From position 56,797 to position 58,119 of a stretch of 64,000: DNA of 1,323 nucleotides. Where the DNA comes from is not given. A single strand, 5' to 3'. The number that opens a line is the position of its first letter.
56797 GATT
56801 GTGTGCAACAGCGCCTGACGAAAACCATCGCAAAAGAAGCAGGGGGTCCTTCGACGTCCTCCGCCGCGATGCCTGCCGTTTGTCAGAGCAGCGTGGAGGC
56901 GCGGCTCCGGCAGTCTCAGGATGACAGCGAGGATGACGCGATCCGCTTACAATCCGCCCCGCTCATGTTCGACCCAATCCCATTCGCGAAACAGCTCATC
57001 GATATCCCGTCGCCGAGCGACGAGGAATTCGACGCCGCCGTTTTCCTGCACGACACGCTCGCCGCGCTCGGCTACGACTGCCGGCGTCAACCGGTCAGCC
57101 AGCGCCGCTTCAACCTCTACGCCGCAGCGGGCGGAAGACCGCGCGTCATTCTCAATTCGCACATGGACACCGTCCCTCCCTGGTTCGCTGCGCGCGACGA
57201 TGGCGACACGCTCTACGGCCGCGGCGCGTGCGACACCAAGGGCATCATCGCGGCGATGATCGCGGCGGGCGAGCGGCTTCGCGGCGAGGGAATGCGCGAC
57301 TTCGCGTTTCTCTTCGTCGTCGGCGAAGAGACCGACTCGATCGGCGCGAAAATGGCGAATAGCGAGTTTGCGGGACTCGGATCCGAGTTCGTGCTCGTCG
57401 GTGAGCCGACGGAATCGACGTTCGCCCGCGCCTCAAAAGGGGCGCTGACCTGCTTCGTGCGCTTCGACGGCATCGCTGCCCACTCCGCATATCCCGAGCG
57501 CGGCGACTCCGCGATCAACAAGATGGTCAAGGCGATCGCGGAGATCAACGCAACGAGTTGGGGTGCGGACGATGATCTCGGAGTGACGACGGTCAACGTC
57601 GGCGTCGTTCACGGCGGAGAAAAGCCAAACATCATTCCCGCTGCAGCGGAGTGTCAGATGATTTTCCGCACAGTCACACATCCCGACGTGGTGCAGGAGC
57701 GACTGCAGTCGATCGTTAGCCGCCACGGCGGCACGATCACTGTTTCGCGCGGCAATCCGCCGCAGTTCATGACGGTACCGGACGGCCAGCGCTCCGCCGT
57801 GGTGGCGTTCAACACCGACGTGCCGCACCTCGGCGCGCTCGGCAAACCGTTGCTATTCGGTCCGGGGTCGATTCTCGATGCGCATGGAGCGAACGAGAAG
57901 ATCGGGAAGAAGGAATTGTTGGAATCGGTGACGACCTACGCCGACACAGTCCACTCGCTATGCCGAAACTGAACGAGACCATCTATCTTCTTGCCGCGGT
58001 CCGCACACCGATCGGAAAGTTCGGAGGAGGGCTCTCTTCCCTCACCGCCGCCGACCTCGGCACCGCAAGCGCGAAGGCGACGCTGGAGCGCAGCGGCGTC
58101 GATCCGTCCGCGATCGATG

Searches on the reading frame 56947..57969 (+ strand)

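Call 14: search_protein_families(library=pfam, proteins=[window:56947-57969:+], max_evalue=1)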
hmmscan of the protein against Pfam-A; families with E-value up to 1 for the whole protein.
window:56947-57969:+ (341 aa): 3 families
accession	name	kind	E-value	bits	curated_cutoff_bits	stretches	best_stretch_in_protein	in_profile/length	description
PF07687.19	M20_dimer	-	8.9e-22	77.5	21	1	162-261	2-103/107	Peptidase dimerisation domain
PF01546.33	Peptidase_M20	-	2.2e-19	70.6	24.6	1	68-335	1-204/206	Peptidase family M20/M25/M40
PF04389.22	Peptidase_M28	-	0.00061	20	21.3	1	65-136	13-75/193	Peptidase family M28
